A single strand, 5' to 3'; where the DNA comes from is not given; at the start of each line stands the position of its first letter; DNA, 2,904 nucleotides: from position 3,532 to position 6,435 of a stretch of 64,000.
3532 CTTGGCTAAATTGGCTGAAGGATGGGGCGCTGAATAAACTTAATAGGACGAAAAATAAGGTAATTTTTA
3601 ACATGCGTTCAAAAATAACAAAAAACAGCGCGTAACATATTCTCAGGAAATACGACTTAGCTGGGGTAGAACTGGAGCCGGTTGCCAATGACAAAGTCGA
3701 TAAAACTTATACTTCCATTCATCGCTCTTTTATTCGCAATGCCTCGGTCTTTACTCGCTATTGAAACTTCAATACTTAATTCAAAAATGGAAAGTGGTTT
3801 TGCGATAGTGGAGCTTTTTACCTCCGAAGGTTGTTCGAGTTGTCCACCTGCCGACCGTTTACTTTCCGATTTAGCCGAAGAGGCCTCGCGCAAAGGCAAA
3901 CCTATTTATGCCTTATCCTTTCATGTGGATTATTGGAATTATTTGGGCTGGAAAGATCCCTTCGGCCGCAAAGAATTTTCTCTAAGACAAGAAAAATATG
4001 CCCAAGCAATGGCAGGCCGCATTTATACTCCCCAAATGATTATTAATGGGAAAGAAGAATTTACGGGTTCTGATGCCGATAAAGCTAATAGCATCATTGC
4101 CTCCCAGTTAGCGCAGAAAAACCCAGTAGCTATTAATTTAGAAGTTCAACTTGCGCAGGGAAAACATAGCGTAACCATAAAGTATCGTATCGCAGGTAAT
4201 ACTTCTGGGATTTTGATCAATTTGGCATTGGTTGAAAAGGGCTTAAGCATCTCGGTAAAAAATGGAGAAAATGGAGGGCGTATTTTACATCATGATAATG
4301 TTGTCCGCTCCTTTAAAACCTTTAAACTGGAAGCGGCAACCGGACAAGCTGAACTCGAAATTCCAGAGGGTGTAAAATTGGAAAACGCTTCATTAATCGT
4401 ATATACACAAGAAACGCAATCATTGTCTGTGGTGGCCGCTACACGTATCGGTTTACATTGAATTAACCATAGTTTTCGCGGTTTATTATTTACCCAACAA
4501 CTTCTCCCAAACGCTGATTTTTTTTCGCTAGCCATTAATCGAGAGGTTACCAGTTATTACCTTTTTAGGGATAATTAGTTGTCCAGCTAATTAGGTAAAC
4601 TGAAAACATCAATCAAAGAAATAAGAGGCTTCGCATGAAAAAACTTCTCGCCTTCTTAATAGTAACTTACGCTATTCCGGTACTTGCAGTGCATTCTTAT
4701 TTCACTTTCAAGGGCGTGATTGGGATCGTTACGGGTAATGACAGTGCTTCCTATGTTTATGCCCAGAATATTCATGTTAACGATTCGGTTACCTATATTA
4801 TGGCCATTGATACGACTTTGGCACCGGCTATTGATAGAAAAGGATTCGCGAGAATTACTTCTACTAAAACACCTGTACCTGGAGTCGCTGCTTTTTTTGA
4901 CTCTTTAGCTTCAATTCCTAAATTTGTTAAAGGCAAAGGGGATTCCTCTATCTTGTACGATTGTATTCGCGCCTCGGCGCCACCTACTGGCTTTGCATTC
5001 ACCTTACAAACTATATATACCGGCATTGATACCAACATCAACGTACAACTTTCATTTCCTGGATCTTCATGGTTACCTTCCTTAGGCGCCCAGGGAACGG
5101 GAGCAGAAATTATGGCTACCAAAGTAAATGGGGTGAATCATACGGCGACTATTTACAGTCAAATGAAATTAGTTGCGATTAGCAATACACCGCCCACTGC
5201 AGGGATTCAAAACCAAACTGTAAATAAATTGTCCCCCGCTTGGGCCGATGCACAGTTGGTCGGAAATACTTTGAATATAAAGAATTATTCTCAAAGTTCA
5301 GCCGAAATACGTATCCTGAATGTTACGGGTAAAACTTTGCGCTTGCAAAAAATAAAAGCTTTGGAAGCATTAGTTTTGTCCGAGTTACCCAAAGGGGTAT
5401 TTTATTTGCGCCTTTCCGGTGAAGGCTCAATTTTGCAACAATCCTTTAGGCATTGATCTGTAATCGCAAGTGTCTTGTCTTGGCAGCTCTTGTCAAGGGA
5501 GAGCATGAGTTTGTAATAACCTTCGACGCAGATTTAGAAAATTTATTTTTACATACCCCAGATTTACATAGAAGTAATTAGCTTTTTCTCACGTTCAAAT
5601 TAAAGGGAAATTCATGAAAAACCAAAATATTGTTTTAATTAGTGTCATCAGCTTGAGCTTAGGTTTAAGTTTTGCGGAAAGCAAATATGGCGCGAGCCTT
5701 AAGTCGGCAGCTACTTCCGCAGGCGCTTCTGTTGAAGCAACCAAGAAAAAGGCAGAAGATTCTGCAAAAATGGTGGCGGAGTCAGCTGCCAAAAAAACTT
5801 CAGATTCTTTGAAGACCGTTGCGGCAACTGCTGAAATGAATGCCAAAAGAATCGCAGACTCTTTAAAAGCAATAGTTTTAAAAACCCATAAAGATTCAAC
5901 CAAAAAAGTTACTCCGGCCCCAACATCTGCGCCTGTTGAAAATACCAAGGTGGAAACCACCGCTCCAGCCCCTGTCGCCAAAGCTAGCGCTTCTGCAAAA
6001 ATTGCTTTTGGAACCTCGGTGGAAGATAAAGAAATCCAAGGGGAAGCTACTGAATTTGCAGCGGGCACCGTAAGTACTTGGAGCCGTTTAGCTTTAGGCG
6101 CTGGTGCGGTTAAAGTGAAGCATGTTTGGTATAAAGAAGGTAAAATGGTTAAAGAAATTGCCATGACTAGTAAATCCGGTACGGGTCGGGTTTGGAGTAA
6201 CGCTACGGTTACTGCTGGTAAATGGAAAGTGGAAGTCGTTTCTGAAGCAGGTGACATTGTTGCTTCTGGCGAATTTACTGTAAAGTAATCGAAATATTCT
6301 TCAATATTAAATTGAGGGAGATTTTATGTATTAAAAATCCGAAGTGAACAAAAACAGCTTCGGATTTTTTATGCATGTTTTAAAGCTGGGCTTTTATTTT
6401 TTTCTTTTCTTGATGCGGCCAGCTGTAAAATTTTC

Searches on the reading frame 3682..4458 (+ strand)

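Call 55: search_protein_families(library=pfam, proteins=[window:3682-4458:+], max_evalue=0.00001)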
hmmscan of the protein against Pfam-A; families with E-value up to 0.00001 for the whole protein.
window:3682-4458:+ (259 aa): 2 families
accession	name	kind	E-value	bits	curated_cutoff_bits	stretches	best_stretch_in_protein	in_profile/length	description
PF06764.17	DUF1223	-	3.2e-57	194.3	30.7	1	42-242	1-201/202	Protein of unknown function (DUF1223)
PF11551.14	Omp28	-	7.6e-06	26.3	34.9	0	115-213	12-112/171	Outer membrane protein Omp28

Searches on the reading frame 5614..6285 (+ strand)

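Call 55: search_protein_families(library=pfam, proteins=[window:5614-6285:+], max_evalue=0.00001)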
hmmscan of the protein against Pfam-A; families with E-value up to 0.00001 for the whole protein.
window:5614-6285:+ (224 aa): 1 family
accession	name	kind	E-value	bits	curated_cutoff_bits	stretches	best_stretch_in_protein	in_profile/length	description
PF11141.13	DUF2914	-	9.8e-14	51.3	23.6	1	167-223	3-62/62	Protein of unknown function (DUF2914)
